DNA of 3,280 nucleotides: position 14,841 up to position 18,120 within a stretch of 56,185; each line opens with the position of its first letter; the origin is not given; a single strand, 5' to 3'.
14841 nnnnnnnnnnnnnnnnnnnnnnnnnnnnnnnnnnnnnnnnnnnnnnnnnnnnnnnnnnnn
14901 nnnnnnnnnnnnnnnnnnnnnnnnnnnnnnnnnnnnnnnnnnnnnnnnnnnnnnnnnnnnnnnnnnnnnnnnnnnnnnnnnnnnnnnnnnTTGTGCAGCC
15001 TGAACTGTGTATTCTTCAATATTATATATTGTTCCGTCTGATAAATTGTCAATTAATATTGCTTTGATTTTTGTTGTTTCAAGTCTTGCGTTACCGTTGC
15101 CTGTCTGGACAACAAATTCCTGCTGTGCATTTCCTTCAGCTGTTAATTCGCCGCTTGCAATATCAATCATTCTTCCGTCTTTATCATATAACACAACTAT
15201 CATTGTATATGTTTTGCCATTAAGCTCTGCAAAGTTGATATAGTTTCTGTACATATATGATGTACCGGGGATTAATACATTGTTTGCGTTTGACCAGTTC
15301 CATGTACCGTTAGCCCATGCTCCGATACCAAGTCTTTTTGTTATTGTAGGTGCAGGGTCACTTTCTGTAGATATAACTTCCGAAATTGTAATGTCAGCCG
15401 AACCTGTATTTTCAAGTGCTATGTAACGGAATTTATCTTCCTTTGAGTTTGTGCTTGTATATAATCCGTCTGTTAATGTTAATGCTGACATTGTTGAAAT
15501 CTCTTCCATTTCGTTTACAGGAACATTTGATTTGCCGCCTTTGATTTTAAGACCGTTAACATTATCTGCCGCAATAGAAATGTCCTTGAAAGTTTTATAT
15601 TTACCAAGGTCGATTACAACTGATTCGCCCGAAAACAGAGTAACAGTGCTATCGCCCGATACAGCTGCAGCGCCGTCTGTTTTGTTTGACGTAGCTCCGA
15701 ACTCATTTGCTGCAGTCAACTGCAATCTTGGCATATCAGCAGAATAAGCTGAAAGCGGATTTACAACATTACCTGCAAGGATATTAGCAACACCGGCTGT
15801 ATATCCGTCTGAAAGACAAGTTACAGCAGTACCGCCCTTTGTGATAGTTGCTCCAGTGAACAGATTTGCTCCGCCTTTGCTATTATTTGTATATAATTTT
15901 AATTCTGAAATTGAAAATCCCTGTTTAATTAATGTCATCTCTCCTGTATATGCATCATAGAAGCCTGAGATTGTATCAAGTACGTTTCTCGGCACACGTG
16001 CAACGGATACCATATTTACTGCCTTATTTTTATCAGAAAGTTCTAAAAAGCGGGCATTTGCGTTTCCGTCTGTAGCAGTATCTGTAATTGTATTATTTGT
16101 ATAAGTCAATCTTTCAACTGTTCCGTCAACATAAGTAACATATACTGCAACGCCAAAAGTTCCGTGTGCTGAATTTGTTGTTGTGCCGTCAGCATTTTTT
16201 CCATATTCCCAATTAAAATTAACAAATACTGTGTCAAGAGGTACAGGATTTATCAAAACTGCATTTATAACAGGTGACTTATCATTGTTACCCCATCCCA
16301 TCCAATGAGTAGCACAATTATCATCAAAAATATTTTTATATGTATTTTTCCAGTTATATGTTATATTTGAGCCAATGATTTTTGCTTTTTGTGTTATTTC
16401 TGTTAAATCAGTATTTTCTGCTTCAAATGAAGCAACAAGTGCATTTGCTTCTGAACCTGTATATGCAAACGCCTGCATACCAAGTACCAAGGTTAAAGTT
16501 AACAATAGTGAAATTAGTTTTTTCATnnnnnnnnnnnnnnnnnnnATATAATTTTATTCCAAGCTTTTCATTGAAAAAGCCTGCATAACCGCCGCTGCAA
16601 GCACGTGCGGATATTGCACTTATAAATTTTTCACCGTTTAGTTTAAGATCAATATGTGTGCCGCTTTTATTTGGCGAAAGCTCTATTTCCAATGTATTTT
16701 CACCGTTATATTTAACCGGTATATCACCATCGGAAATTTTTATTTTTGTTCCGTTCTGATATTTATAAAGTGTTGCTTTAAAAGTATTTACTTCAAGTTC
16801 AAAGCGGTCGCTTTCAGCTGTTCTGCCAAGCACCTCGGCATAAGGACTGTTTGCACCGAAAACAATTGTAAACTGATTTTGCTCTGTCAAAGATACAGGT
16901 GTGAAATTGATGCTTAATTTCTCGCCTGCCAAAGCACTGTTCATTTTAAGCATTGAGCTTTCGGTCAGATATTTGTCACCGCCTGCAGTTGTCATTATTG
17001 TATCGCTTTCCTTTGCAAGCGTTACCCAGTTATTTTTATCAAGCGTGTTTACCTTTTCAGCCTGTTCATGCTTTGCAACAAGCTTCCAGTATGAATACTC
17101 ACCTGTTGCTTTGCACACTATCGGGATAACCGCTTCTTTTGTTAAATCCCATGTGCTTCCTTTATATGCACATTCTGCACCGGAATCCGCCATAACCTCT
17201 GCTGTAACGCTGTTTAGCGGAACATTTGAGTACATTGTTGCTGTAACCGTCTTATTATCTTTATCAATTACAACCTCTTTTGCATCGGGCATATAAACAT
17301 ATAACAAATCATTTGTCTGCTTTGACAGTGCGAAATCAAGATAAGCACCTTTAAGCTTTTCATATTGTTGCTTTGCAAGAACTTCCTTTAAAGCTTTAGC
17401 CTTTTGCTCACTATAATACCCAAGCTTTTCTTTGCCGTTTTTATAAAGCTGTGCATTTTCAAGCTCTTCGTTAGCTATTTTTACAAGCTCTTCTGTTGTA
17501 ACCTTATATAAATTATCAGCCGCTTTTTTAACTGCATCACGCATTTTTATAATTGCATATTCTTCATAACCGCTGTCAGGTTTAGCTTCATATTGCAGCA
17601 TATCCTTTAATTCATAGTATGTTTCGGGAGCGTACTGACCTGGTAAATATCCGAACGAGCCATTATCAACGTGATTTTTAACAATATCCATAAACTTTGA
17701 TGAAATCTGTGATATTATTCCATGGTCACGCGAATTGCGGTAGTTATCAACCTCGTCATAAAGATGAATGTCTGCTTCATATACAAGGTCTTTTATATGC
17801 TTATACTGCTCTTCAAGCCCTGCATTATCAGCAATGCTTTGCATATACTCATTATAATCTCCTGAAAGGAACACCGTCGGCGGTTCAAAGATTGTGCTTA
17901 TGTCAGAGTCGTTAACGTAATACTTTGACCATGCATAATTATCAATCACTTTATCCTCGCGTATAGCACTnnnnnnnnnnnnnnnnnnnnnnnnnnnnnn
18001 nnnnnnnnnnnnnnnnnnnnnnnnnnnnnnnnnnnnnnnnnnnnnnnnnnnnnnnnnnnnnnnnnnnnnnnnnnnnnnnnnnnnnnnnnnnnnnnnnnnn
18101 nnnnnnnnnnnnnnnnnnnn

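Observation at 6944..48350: Two back-to-back, architecturally parallel Gram-positive glycan-harvesting operons with very few recognisable catalytic modules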

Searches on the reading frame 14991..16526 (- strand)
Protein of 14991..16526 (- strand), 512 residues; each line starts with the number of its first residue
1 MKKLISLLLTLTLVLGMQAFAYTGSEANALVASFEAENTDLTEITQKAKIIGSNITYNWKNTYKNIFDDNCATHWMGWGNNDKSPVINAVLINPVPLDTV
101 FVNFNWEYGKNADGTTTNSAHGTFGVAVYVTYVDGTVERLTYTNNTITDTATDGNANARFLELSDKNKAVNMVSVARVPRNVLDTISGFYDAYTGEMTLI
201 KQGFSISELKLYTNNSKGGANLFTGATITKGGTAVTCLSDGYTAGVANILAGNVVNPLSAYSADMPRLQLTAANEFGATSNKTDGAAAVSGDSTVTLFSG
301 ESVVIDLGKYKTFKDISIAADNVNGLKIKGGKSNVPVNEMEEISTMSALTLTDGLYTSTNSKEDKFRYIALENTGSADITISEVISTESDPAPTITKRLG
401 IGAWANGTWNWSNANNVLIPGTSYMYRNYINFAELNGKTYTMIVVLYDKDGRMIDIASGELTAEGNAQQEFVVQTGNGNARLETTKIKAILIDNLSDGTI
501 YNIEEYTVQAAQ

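Call 3: search_protein_families(library=pfam, proteins=[window:14991-16526:-], max_evalue=0.01)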
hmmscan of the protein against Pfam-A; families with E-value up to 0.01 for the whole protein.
window:14991-16526:- (512 aa): 1 family
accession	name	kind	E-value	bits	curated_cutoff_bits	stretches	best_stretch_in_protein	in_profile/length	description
PF04773.18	FecR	-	0.0029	18.4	24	1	439-488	25-79/97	FecR protein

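Call 10: search_protein_families(library=ncbifam, proteins=[window:14991-16526:-], max_evalue=0.01)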
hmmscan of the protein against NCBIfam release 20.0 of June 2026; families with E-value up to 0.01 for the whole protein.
window:14991-16526:- (512 aa): 0 families

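Call 76: search_protein_families(library=pfam, proteins=[window:14991-16526:-], max_evalue=1)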
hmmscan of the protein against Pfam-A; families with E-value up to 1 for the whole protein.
window:14991-16526:- (512 aa): 1 family
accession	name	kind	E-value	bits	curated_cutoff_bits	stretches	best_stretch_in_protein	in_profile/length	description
PF04773.18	FecR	-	0.0029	18.4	24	1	439-488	25-79/97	FecR protein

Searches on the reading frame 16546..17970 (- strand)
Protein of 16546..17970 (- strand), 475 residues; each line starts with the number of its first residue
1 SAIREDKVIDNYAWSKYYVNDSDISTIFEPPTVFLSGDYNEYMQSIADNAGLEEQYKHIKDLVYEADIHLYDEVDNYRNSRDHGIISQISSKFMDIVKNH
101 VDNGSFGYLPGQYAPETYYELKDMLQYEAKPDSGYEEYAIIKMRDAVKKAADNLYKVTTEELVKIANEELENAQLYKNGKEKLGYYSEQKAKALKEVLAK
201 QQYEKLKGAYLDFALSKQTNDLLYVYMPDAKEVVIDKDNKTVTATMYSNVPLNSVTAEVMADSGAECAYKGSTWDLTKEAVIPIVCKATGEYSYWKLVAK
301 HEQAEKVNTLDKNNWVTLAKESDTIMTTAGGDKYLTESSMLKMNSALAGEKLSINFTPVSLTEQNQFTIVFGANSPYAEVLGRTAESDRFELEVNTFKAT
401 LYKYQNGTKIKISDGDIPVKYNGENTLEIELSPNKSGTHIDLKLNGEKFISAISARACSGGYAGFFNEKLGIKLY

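Call 76: search_protein_families(library=pfam, proteins=[window:16546-17970:-], max_evalue=1)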
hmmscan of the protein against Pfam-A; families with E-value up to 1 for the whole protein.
window:16546-17970:- (475 aa): 1 family
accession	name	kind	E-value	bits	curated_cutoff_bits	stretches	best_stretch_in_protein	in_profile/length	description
PF04280.21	Tim44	-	0.16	12.5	29.6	1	186-300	35-145/147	Tim44-like domain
